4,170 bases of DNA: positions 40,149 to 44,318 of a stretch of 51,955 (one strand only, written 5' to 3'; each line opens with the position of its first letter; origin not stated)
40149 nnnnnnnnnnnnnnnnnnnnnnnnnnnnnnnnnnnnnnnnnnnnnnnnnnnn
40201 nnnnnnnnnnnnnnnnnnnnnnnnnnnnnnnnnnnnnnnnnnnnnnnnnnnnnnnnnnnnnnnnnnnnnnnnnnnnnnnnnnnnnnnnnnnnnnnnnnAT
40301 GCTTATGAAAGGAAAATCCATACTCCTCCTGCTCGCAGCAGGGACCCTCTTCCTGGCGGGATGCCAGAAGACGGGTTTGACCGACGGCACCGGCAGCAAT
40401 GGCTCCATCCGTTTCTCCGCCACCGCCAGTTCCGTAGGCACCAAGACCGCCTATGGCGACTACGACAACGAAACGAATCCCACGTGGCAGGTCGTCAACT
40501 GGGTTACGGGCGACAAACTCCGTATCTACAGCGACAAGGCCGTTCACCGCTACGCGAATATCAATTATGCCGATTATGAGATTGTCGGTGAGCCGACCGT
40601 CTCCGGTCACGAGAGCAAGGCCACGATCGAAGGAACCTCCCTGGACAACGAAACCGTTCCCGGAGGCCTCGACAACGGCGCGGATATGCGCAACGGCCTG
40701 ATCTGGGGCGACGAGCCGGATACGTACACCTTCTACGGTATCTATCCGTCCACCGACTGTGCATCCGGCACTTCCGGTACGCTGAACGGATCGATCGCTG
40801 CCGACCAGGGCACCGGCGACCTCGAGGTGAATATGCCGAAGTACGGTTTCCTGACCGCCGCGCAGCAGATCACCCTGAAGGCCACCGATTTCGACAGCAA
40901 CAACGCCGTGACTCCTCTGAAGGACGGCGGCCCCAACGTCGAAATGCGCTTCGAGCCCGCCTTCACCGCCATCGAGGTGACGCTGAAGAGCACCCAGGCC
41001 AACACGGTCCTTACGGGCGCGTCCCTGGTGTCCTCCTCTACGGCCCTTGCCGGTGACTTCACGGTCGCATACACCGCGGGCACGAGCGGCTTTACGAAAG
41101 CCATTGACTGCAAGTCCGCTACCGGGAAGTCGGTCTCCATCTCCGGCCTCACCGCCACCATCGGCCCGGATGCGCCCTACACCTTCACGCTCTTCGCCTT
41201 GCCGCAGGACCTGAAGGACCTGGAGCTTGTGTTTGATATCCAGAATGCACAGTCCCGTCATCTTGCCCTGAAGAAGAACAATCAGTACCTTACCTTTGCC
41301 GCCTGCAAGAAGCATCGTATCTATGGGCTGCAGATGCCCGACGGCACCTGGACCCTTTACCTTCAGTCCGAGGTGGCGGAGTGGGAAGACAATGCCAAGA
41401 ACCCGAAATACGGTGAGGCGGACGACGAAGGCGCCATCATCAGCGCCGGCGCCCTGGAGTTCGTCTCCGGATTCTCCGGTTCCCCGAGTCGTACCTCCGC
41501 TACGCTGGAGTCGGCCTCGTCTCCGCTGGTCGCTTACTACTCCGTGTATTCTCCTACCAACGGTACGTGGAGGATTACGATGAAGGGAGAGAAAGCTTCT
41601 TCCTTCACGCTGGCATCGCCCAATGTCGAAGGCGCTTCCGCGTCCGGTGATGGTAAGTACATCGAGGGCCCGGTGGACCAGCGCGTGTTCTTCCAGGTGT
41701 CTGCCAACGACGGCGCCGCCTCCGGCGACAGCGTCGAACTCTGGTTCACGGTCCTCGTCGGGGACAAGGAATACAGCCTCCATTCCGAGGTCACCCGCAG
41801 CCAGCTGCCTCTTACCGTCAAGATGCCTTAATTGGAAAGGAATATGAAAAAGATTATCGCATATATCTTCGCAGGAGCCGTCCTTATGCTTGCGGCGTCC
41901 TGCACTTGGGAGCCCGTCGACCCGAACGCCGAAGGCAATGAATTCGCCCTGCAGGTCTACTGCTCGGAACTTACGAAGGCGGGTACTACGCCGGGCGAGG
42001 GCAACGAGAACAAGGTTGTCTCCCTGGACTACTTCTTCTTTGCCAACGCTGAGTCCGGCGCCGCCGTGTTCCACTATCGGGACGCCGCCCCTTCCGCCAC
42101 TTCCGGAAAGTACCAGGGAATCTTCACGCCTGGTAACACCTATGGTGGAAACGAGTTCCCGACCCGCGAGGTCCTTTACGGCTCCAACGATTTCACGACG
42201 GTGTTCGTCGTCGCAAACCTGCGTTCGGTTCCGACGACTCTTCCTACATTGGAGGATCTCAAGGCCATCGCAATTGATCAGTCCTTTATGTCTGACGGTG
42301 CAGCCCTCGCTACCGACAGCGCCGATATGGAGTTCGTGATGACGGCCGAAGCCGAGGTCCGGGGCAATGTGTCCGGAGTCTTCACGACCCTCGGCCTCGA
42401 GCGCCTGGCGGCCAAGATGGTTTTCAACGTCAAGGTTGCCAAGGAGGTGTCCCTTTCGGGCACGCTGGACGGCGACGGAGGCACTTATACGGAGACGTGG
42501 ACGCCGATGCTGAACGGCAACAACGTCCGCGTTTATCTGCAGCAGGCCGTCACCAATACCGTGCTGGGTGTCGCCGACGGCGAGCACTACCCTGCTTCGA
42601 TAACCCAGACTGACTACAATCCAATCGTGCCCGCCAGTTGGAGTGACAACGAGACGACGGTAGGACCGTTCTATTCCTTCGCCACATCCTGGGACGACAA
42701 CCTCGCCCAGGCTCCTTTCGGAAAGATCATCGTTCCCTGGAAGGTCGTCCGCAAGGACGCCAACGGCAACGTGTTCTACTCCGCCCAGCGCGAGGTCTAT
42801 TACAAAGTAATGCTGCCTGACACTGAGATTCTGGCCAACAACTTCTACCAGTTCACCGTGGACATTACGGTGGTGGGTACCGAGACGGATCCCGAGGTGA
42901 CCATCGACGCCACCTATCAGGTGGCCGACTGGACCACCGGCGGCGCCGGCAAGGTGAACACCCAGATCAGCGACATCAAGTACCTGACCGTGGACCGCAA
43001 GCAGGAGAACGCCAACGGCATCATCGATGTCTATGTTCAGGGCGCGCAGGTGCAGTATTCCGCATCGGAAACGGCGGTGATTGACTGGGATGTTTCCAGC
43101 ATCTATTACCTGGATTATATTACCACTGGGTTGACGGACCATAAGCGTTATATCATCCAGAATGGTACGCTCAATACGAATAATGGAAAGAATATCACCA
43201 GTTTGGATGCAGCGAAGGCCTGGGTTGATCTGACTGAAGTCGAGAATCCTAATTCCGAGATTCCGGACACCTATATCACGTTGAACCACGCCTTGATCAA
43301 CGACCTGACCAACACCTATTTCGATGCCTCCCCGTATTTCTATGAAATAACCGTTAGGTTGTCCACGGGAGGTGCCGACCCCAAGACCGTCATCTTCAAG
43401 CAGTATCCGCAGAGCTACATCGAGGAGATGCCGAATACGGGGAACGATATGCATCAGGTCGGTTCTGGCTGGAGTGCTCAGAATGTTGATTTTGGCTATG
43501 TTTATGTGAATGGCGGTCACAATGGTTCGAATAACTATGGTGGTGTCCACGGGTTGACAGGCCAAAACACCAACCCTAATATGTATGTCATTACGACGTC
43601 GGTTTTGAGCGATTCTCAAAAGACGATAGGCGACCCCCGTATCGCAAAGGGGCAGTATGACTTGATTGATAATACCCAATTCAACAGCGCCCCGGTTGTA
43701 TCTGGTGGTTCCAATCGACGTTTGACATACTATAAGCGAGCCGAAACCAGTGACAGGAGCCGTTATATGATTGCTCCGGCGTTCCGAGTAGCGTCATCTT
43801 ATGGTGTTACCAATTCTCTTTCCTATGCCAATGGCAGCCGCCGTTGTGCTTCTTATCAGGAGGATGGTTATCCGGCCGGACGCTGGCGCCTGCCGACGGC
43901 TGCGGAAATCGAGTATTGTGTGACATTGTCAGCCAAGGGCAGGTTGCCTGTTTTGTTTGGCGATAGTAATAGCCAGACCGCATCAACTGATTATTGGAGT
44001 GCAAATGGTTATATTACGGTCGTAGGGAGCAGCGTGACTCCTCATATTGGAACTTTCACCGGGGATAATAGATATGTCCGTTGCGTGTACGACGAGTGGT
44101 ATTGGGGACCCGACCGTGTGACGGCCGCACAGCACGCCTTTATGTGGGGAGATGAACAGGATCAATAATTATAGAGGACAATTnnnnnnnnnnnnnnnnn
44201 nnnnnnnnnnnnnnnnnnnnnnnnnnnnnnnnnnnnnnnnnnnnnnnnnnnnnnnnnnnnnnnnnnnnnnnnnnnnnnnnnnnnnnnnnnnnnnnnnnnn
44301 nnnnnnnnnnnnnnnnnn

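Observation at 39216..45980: UpxY-type NusG paralog faces away from the capsule locus and heads a fimbrillin-like lipoprotein operon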

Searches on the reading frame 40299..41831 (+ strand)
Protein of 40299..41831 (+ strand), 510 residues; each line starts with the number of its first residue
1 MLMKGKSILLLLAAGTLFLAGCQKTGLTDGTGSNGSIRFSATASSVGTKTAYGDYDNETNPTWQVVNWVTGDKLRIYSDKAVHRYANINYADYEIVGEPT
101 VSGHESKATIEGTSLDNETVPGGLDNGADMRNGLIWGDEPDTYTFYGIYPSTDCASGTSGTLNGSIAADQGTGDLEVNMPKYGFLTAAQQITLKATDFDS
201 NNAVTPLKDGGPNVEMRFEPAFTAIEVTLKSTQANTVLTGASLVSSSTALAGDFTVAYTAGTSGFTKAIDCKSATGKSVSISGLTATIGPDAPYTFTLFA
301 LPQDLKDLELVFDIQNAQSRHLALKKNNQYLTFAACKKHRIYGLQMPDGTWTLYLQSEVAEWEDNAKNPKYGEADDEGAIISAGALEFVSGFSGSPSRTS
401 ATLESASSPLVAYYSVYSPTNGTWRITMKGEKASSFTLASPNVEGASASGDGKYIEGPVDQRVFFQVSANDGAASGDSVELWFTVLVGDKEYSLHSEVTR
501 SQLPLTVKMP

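Call 3: search_protein_families(library=pfam, proteins=[window:40299-41831:+], max_evalue=0.01)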
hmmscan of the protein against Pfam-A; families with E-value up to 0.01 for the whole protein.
window:40299-41831:+ (510 aa): 1 family
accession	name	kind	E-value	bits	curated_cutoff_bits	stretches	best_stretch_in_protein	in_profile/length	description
PF13149.12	Mfa_like_1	-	2e-09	38.3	27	1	106-340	23-226/246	Fimbrillin-like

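Call 4: search_protein_families(library=ncbifam, proteins=[window:40299-41831:+], max_evalue=0.01)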
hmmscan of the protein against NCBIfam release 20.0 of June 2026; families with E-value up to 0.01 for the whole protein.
window:40299-41831:+ (510 aa): 0 families

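Call 54: search_solved_structures(query=window:40299-41828:+, max_evalue=0.1)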
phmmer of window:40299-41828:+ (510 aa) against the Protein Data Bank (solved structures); distinct sequences matched with E-value up to 0.1: 0.

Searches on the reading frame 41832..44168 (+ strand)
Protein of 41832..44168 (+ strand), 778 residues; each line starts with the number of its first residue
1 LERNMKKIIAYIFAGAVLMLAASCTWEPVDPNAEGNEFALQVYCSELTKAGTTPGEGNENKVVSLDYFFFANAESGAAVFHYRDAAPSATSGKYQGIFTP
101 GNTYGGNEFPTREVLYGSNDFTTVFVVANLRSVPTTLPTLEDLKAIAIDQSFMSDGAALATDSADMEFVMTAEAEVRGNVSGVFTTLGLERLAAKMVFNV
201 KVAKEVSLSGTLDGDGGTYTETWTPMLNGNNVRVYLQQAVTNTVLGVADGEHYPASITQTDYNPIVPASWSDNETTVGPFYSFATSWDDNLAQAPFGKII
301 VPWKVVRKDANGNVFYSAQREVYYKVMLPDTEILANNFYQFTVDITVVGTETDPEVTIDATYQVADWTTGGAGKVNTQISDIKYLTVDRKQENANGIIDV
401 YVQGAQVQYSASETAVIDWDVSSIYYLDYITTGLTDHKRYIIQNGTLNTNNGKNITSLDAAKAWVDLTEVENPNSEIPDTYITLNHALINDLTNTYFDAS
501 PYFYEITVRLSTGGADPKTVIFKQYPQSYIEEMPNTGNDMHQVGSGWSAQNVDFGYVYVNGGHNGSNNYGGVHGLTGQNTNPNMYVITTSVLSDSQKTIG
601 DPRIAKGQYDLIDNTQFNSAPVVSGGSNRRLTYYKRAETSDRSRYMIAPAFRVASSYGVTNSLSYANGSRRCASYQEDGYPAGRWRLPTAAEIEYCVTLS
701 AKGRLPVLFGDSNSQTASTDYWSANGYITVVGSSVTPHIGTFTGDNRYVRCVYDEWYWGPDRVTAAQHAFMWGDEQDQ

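Call 3: search_protein_families(library=pfam, proteins=[window:41832-44168:+], max_evalue=0.01)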
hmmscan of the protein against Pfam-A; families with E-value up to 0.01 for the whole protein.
window:41832-44168:+ (778 aa): 1 family
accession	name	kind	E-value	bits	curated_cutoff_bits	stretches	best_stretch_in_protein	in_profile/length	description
PF07603.17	Lcl_C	-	0.00079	20.1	34.9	1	661-752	20-116/117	Lcl C-terminal domain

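Call 4: search_protein_families(library=ncbifam, proteins=[window:41832-44168:+], max_evalue=0.01)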
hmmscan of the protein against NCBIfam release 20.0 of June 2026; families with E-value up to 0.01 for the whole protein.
window:41832-44168:+ (778 aa): 1 family
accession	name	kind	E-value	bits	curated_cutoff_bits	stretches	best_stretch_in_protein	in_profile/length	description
NF052322.1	FimD_tip_adhes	equivalog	3.6e-88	296.9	170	1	5-756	1-664/664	fimbrial tip adhesin FimD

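Call 55: search_solved_structures(query=window:41841-44165:+, max_evalue=0.1)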
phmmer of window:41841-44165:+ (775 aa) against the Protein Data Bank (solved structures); distinct sequences matched with E-value up to 0.1: 0.
